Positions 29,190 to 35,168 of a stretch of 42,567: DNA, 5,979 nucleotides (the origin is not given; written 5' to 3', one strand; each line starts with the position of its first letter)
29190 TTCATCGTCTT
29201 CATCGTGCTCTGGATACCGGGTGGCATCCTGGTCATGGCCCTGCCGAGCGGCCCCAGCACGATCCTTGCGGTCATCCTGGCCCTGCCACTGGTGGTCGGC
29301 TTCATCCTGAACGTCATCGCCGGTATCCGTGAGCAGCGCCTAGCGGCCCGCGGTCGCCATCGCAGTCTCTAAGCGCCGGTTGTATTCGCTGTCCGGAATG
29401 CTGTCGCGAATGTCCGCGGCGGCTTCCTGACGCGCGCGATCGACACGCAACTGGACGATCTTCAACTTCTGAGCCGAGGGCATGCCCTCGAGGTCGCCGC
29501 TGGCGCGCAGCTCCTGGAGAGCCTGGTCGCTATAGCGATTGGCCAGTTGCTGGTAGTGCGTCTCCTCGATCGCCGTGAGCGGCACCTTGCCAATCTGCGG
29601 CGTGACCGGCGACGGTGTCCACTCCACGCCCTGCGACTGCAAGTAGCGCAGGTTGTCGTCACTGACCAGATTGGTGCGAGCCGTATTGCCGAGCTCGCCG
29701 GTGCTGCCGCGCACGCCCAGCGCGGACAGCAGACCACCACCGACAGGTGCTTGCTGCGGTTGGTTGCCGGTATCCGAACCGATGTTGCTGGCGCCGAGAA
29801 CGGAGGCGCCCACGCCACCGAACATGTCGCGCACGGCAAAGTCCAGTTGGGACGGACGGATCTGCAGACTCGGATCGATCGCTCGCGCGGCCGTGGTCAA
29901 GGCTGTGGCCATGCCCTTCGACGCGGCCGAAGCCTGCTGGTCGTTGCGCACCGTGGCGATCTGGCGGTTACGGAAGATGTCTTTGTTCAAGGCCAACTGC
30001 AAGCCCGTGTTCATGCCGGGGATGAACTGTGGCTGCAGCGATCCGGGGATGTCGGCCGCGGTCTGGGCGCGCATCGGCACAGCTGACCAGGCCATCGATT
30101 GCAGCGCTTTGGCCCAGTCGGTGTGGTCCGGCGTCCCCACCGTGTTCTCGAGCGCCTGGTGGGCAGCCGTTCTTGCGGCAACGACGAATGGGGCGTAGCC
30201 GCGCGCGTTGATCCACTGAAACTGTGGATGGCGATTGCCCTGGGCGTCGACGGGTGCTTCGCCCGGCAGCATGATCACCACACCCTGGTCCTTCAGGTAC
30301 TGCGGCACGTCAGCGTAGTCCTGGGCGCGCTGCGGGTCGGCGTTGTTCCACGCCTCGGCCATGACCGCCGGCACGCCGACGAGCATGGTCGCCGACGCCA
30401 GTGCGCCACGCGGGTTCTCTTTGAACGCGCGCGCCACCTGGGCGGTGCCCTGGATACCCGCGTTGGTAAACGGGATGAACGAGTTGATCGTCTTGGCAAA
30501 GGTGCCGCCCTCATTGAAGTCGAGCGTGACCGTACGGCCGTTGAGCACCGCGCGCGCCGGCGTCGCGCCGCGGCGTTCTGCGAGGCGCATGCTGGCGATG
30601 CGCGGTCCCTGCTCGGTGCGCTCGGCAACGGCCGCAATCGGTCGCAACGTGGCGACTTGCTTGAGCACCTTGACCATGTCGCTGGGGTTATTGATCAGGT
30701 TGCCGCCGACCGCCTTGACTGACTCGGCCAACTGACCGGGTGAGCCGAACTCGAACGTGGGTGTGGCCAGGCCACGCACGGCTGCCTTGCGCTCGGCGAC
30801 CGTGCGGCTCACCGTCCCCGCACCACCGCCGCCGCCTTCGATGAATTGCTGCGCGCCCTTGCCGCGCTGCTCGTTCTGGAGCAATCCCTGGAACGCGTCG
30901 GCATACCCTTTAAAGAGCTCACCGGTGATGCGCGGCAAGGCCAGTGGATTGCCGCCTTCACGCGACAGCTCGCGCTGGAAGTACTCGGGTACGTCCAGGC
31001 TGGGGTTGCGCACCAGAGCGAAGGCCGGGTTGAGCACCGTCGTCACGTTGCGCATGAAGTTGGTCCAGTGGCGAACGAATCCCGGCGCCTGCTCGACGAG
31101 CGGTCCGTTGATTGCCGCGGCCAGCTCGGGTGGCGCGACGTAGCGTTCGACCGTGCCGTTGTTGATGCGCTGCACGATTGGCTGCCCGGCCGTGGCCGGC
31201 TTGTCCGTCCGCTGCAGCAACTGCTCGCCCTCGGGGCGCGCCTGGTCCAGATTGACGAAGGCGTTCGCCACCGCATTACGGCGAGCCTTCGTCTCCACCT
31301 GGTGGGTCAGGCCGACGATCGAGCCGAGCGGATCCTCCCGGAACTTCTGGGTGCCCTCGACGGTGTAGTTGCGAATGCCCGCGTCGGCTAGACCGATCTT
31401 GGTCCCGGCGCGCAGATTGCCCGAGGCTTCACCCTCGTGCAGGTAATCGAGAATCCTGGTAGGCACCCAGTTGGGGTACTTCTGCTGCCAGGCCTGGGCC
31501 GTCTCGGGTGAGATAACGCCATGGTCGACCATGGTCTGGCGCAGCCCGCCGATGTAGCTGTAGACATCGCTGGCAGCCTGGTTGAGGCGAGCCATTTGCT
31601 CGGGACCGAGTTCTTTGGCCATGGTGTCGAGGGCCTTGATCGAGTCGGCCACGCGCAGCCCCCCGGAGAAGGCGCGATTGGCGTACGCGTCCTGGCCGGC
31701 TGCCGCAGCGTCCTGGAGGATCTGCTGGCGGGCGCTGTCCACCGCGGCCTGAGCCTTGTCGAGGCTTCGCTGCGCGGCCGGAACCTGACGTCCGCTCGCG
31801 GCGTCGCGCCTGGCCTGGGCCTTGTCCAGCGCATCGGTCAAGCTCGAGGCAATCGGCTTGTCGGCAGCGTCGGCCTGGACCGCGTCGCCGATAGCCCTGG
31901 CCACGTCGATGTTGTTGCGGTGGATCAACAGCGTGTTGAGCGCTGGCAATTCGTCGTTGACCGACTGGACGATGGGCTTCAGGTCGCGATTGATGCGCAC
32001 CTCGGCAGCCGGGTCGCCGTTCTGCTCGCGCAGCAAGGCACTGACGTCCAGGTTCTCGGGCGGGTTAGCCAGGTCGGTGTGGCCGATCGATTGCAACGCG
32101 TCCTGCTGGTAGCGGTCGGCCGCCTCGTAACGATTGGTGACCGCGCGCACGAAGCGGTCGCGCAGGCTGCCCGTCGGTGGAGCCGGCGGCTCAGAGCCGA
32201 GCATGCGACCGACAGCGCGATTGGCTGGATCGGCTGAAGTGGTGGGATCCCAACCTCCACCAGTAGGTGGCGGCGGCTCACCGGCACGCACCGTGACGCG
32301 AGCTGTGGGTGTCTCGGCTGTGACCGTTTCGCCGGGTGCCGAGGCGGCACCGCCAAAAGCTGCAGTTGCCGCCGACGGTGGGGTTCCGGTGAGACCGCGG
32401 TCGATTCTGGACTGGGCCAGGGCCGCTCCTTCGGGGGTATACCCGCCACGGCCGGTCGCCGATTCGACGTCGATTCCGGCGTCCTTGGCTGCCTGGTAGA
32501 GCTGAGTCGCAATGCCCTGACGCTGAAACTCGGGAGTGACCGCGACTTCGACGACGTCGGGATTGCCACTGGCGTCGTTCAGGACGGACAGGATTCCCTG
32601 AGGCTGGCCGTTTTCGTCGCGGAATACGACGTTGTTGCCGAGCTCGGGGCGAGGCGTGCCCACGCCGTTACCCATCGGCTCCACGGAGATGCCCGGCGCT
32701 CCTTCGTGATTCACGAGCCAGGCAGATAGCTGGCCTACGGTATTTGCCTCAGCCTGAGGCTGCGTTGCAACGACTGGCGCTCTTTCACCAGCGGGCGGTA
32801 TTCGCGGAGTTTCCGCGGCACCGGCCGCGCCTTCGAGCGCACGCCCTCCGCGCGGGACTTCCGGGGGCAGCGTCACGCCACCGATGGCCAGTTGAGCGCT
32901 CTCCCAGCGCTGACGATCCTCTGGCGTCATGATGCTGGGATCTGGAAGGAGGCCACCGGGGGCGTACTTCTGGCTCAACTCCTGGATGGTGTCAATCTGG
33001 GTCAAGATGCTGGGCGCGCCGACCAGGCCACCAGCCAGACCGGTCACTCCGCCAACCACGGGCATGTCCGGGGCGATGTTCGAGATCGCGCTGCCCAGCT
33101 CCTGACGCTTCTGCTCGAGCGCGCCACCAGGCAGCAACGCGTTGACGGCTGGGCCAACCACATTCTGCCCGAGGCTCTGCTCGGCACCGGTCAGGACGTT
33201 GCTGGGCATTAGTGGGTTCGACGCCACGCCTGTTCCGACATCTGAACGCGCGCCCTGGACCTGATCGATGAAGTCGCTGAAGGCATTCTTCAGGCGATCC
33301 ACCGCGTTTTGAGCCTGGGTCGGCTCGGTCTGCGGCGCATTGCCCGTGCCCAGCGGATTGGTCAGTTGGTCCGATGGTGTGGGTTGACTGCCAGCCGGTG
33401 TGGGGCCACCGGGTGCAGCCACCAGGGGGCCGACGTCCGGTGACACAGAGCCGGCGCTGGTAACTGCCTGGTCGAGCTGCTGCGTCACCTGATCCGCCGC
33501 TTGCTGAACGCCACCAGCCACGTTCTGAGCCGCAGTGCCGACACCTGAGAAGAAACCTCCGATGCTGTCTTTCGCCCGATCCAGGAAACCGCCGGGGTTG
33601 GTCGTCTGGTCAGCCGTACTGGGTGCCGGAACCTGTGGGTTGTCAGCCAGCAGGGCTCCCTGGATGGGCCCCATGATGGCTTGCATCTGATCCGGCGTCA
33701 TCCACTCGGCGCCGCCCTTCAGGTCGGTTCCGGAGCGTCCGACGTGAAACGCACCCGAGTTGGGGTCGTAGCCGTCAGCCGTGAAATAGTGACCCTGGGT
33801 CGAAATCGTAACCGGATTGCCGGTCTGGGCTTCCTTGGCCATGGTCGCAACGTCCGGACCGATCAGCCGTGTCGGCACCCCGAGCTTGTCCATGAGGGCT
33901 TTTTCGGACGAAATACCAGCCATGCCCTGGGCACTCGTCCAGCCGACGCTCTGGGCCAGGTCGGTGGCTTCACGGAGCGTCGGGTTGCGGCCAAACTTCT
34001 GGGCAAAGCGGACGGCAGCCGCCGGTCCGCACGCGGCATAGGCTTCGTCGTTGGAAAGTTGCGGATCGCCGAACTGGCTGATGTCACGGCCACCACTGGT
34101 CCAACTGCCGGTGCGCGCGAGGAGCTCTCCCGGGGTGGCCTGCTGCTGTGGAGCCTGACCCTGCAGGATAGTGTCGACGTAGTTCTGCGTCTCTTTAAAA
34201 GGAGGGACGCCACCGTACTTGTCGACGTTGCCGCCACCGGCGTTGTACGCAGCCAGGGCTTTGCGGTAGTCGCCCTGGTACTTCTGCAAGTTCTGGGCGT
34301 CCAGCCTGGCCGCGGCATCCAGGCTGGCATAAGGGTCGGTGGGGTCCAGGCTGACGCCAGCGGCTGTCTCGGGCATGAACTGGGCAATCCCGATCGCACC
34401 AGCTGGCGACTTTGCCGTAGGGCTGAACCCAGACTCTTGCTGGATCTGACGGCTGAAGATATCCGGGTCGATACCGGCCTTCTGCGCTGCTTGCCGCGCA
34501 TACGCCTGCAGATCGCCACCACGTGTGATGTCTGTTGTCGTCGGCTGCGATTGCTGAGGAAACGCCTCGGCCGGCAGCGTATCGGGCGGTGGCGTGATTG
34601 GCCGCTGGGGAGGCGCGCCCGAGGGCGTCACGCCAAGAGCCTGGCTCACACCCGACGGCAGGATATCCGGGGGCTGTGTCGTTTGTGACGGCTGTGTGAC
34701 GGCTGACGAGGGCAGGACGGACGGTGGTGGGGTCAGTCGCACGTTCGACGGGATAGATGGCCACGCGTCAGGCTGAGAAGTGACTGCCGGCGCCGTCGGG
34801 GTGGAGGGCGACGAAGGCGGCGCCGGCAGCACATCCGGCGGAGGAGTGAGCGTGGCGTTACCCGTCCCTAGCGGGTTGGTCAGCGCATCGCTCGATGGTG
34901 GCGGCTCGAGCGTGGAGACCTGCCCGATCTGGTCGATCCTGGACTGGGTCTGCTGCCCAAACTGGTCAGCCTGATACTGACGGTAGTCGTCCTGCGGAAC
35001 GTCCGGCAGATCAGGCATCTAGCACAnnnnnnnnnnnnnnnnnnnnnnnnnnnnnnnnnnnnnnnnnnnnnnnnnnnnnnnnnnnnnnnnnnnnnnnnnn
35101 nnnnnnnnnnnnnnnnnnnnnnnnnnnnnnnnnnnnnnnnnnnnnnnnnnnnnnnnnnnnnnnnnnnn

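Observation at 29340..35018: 1892-aa polyvalent virion protein combining SLT, Cys-peptidase and GNAT domains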

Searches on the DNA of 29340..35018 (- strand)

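Call 9: search_dna_similar(query=window:29340-35018:-, collection=phages, mode=near, max_rows=20)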
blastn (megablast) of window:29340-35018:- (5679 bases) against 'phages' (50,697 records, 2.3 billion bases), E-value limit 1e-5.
No match.

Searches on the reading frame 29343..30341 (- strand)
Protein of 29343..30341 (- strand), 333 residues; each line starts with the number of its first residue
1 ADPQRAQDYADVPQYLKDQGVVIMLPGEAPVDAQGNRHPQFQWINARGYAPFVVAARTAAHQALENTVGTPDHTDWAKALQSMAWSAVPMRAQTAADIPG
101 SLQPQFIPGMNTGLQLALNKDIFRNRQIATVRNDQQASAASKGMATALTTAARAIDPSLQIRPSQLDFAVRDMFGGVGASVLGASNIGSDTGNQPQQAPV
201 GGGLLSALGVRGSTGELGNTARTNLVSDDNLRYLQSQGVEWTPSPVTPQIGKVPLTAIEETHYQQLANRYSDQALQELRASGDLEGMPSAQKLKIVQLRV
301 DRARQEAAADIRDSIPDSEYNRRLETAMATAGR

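Call 20: search_protein_families(library=pfam, proteins=[window:29343-30341:-], max_evalue=10)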
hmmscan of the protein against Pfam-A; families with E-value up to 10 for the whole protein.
seq(333 aa): 1 family
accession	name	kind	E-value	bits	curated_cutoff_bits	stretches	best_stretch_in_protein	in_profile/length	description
PF18857.6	LPD38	-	1.2e-07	32.5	27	1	8-193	3-178/189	Large polyvalent protein associated domain 38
